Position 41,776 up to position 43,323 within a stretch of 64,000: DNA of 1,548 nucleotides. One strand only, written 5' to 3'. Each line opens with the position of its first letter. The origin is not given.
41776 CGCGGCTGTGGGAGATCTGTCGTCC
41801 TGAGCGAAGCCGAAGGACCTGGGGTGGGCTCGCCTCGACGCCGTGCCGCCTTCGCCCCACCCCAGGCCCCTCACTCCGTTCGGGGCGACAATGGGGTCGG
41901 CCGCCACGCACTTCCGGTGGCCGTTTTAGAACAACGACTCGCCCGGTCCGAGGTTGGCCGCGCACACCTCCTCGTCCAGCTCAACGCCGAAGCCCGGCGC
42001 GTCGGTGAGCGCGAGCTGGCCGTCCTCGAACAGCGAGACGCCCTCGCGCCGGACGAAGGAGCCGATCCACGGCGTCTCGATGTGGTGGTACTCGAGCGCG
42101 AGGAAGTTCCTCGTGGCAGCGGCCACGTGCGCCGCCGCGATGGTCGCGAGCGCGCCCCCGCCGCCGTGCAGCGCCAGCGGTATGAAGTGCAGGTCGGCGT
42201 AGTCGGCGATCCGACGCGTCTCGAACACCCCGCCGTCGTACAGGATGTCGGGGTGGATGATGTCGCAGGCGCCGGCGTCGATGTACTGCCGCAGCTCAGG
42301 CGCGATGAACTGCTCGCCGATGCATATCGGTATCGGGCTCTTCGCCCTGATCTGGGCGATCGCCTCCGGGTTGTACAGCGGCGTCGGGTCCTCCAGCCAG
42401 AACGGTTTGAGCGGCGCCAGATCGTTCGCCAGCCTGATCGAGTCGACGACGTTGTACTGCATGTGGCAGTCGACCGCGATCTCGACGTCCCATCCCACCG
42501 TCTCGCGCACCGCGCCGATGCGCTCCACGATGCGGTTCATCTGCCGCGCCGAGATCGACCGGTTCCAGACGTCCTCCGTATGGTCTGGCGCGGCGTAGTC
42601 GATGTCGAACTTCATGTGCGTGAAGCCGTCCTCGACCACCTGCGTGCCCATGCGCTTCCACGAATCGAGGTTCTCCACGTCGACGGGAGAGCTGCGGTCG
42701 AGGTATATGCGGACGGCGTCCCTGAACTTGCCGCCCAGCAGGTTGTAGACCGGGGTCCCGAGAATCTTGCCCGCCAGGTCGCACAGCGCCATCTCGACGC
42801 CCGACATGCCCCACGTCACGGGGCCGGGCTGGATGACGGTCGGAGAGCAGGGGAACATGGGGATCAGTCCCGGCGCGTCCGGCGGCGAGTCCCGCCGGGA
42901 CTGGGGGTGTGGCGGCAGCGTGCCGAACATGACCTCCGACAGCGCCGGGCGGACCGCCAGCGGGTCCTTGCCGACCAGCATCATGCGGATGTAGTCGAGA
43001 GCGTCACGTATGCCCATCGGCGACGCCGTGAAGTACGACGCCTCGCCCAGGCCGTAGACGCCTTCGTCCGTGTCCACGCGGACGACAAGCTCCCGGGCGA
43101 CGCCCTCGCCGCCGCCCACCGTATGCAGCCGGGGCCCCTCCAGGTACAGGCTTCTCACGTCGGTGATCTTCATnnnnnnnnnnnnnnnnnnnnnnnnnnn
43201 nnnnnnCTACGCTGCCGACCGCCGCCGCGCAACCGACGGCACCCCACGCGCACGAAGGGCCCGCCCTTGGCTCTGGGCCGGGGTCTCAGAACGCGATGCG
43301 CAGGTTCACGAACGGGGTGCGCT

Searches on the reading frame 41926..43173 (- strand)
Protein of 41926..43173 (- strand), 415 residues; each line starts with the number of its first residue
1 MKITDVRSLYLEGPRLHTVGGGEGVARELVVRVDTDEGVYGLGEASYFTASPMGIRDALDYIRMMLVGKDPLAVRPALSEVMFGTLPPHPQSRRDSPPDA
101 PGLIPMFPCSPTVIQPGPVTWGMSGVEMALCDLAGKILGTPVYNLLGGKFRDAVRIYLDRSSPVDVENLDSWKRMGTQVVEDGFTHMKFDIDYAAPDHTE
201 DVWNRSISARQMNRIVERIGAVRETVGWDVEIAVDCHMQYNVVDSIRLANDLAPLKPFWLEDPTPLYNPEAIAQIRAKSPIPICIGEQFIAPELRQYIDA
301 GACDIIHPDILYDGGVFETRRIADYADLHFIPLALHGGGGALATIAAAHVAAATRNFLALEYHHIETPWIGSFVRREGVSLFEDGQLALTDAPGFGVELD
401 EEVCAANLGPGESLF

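Call 9: search_protein_families(library=pfam, proteins=[window:41926-43173:-])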
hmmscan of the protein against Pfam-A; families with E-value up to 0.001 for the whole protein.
window:41926-43173:- (415 aa): 2 families
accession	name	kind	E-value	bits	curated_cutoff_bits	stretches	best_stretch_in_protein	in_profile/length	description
PF13378.12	MR_MLE_C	-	5.2e-52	177.1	29.4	1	178-403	8-219/219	Enolase C-terminal domain-like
PF02746.21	MR_MLE_N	-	6.9e-11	42.8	22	1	26-147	26-117/117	Mandelate racemase / muconate lactonizing enzyme, N-terminal domain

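Call 12: find_encoding_contigs(protein=window:41926-43173:-, flank=10000, max_places=10)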
Protein window:41926-43173:- (415 aa): no gene with exactly this product is on record in the collection.

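Call 14: find_homologous_proteins(query=window:41926-43173:-, max_evalue=1e-50)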
Query window:41926-43173:- (415 aa): 645 proteins with E <= 1e-50 among 8000 candidates; the best 120 are listed.
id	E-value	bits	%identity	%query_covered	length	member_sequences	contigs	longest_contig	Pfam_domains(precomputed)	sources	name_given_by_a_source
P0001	1.5e-268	909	93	100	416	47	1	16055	PF13378.13,PF02746.22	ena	-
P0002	1.4e-247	840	85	100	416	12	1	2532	PF13378.13,PF02746.22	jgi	jgi:galactonate dehydratase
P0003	3.0e-247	839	84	100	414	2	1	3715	PF13378.13,PF02746.22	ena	-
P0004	1.2e-246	837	84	100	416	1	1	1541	PF13378.13,PF02746.22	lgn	-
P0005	3.7e-196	670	87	82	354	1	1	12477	PF13378.13,PF02746.22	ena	-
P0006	4.7e-192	657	68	100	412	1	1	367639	PF13378.13,PF02746.22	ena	-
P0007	5.8e-187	640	66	100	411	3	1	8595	PF13378.13,PF02746.22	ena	-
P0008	3.3e-185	634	67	100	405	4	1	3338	PF13378.13,PF02746.22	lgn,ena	-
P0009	3.5e-178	611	63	100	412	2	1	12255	PF13378.13,PF02746.22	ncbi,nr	ncbi:MAG: mandelate racemase/muconate lactonizing enzyme family protein [Chloroflexi bacterium]|nr:m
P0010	7.4e-178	610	63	100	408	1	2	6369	PF13378.13,PF02746.22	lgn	-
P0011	2.7e-176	605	63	100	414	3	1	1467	PF13378.13,PF02746.22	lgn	-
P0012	1.6e-175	602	62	100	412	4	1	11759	PF13378.13,PF02746.22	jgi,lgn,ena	-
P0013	3.2e-175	601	62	100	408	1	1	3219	PF13378.13,PF02746.22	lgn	-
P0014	4.8e-174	598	62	100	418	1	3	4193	PF13378.13,PF02746.22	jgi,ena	jgi:galactonate dehydratase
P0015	5.7e-174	597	62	100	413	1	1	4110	PF13378.13,PF02746.22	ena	-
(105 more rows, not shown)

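Call 15: find_encoding_contigs(protein=P0001, flank=10000, max_places=6)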
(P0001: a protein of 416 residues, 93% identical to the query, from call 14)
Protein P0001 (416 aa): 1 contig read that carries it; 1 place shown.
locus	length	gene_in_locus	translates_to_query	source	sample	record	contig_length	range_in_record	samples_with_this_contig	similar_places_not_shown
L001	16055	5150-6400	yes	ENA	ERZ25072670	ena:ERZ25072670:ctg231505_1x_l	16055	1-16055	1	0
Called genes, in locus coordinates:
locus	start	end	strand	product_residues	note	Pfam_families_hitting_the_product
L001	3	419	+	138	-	?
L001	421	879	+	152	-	PF03100:CcmE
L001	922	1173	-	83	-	PF13490:zf-HC2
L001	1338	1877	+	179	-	PF07638:Sigma70_ECF (weak), PF04542:Sigma70_r2, PF08281:Sigma70_r4_2, PF04545:Sigma70_r4 (weak)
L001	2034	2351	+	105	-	-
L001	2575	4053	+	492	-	-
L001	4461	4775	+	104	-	PF13560:HTH_31 (weak), PF01381:HTH_3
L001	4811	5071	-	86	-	PF01613:Flavin_Reduct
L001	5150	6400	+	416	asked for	PF02746:MR_MLE_N, PF13378:MR_MLE_C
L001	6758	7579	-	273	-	PF13489:Methyltransf_23 (faint), PF08241:Methyltransf_11 (weak), PF13649:Methyltransf_25, PF13847:Methyltransf_31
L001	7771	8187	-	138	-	PF03328:HpcH_HpaI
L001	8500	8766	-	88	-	-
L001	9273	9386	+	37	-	-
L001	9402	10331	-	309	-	PF05448:AXE1, PF02129:Peptidase_S15 (weak), PF12146:Hydrolase_4 (faint), PF00326:Peptidase_S9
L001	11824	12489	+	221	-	PF14031:D-ser_dehydrat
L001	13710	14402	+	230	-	PF01041:DegT_DnrJ_EryC1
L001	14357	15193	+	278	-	PF01041:DegT_DnrJ_EryC1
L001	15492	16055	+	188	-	?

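Call 16: find_encoding_contigs(protein=P0005, flank=10000, max_places=4)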
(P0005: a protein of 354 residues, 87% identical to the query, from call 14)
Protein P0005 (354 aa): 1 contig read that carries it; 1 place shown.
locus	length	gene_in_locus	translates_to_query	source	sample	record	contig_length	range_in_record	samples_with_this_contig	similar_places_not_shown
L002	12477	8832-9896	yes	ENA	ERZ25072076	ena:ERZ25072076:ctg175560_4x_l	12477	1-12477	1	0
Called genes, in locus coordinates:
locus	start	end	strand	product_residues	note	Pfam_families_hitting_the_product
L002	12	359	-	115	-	PF05378:Hydant_A_N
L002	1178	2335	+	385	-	PF02746:MR_MLE_N, PF13378:MR_MLE_C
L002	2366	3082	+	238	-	PF01578:Cytochrom_C_asm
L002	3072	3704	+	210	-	PF03160:Calx-beta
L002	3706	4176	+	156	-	PF03100:CcmE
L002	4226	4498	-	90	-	PF13490:zf-HC2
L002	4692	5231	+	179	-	PF07638:Sigma70_ECF (weak), PF04542:Sigma70_r2, PF08281:Sigma70_r4_2, PF04545:Sigma70_r4 (weak)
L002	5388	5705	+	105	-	-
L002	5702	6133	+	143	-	PF13650:Asp_protease_2 (weak), PF13975:gag-asp_proteas (weak)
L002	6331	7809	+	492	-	-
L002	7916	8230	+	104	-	PF01381:HTH_3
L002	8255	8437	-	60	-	PF01613:Flavin_Reduct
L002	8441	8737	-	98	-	PF01613:Flavin_Reduct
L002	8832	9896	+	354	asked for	PF02746:MR_MLE_N, PF13378:MR_MLE_C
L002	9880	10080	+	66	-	PF13378:MR_MLE_C (weak)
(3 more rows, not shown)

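Call 17: find_encoding_contigs(protein=P0006, flank=10000, max_places=4)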
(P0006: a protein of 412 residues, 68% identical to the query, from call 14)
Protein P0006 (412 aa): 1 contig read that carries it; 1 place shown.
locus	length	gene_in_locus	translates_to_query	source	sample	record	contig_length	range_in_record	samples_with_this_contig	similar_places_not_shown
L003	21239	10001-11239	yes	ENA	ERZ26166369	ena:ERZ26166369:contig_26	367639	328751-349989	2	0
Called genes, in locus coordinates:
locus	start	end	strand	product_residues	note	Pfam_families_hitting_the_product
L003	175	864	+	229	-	PF03737:RraA-like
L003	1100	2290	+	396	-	PF01979:Amidohydro_1, PF07969:Amidohydro_3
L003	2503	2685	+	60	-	PF01139:RtcB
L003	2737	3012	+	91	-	-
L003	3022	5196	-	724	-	PF06480:FtsH_ext (weak), PF00004:AAA, PF07728:AAA_5 (faint), PF17862:AAA_lid_3, PF01434:Peptidase_M41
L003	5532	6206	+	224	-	PF00486:Trans_reg_C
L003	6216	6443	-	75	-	-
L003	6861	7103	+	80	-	-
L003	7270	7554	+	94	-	PF01734:Patatin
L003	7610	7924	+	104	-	PF01527:HTH_Tnp_1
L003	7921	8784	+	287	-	PF13276:HTH_21, PF00665:rve, PF13683:rve_3, PF13333:rve_2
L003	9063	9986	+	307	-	PF00389:2-Hacid_dh, PF02826:2-Hacid_dh_C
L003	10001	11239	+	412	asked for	PF02746:MR_MLE_N, PF13378:MR_MLE_C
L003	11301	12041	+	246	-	-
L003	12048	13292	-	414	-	PF00872:Transposase_mut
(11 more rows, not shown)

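Call 65: list_cluster_members(proteins=[P0001, P0121])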
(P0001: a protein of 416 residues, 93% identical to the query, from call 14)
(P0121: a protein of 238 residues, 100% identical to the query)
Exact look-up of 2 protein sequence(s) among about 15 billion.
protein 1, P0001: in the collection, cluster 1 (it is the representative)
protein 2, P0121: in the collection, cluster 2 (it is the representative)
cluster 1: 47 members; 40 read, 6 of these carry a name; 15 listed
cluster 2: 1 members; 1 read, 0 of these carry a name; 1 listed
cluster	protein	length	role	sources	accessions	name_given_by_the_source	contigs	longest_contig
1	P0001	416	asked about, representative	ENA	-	-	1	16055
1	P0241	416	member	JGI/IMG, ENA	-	L-alanine-DL-glutamate epimerase-like enolase superfamily enzyme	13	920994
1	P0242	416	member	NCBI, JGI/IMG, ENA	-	L-alanine-DL-glutamate epimerase-like enolase superfamily enzyme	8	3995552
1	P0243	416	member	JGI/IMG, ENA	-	L-alanine-DL-glutamate epimerase-like enolase superfamily enzyme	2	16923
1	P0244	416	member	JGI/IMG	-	L-alanine-DL-glutamate epimerase-like enolase superfamily enzyme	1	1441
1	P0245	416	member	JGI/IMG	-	L-alanine-DL-glutamate epimerase-like enolase superfamily enzyme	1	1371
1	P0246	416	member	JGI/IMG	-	L-alanine-DL-glutamate epimerase-like enolase superfamily enzyme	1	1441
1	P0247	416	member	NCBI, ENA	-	-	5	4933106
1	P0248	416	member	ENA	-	-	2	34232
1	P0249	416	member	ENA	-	-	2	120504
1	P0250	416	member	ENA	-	-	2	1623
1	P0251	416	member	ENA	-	-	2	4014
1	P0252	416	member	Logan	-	-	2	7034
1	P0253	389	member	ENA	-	-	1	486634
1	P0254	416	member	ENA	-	-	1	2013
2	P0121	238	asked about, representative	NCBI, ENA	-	-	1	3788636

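Call 67: find_encoding_contigs(protein=P0249, flank=10000, max_places=4)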
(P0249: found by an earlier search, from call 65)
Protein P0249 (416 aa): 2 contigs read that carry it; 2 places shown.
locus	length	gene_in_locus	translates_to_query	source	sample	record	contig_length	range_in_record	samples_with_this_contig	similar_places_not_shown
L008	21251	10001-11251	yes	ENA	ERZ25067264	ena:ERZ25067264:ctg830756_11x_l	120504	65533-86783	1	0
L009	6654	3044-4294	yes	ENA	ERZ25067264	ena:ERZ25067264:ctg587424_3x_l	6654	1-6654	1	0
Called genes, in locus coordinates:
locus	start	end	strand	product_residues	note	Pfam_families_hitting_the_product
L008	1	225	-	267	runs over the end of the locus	PF01161:PBP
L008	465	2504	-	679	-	PF05378:Hydant_A_N, PF01968:Hydantoinase_A, PF19278:Hydant_A_C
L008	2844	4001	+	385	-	PF02746:MR_MLE_N, PF13378:MR_MLE_C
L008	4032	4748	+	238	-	PF01578:Cytochrom_C_asm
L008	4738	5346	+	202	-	PF03160:Calx-beta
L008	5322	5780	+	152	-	PF03100:CcmE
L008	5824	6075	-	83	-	PF13490:zf-HC2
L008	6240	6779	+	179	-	PF04542:Sigma70_r2, PF07638:Sigma70_ECF (weak), PF08281:Sigma70_r4_2, PF04545:Sigma70_r4 (weak)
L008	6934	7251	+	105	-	-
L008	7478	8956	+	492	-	-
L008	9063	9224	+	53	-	-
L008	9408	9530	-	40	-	-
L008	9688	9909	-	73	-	PF01613:Flavin_Reduct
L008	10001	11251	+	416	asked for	PF02746:MR_MLE_N, PF13378:MR_MLE_C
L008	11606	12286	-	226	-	PF08241:Methyltransf_11 (weak), PF13649:Methyltransf_25, PF13847:Methyltransf_31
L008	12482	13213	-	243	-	PF03328:HpcH_HpaI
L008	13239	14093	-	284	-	PF05448:AXE1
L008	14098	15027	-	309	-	PF02129:Peptidase_S15 (faint), PF05448:AXE1, PF12146:Hydrolase_4 (faint), PF00326:Peptidase_S9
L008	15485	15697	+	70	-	-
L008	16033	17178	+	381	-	PF01168:Ala_racemase_N, PF14031:D-ser_dehydrat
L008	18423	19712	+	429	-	PF01041:DegT_DnrJ_EryC1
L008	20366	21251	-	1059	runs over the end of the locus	PF07494:Reg_prop (faint), PF01436:NHL (weak)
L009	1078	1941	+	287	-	-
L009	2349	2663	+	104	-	PF13560:HTH_31 (weak), PF01381:HTH_3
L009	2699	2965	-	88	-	PF01613:Flavin_Reduct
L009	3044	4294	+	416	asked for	PF02746:MR_MLE_N, PF13378:MR_MLE_C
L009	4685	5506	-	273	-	PF13489:Methyltransf_23 (faint), PF08241:Methyltransf_11 (weak), PF13649:Methyltransf_25, PF13847:Methyltransf_31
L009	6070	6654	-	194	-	?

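Call 68: find_encoding_contigs(protein=P0242, flank=10000, max_places=8)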
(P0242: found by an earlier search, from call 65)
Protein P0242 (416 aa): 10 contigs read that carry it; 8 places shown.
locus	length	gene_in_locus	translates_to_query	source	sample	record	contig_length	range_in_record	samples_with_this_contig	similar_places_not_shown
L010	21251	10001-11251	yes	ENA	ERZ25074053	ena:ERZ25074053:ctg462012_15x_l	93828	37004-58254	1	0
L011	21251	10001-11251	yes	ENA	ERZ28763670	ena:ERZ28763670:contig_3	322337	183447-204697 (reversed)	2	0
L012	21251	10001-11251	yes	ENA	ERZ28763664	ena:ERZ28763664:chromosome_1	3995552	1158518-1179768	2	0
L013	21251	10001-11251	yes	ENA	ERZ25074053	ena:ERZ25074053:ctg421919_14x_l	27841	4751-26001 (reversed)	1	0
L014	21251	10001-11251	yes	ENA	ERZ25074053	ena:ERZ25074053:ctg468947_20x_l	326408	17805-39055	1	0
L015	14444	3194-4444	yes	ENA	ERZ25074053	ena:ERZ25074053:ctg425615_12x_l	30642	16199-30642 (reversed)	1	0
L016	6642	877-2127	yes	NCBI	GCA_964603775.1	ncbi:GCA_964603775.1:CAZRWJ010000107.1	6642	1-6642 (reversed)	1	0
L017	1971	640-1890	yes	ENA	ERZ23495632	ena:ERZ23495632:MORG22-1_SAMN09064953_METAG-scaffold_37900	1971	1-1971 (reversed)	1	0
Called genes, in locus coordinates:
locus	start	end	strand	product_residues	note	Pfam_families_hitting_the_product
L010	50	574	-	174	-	-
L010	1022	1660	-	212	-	PF00560:LRR_1 (faint), PF12799:LRR_4 (faint), PF13855:LRR_8 (faint), PF23598:LRR_14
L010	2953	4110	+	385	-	PF02746:MR_MLE_N, PF13378:MR_MLE_C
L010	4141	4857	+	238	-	PF01578:Cytochrom_C_asm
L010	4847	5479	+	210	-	PF03160:Calx-beta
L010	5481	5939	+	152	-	PF03100:CcmE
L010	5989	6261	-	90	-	PF13490:zf-HC2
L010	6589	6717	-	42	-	-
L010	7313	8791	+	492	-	-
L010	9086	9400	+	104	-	PF13560:HTH_31 (weak), PF01381:HTH_3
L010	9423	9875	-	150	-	PF01613:Flavin_Reduct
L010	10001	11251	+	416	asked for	PF02746:MR_MLE_N, PF13378:MR_MLE_C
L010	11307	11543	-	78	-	-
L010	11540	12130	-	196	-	PF13489:Methyltransf_23 (faint), PF02353:CMAS (weak), PF13847:Methyltransf_31, PF08241:Methyltransf_11, PF08242:Methyltransf_12 (weak), PF13649:Methyltransf_25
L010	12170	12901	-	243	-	PF03328:HpcH_HpaI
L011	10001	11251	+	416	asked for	PF02746:MR_MLE_N, PF13378:MR_MLE_C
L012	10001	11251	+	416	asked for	PF02746:MR_MLE_N, PF13378:MR_MLE_C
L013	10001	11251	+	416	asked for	PF02746:MR_MLE_N, PF13378:MR_MLE_C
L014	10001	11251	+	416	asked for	PF02746:MR_MLE_N, PF13378:MR_MLE_C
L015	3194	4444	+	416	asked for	PF02746:MR_MLE_N, PF13378:MR_MLE_C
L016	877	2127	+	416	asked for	PF02746:MR_MLE_N, PF13378:MR_MLE_C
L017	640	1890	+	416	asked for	PF02746:MR_MLE_N, PF13378:MR_MLE_C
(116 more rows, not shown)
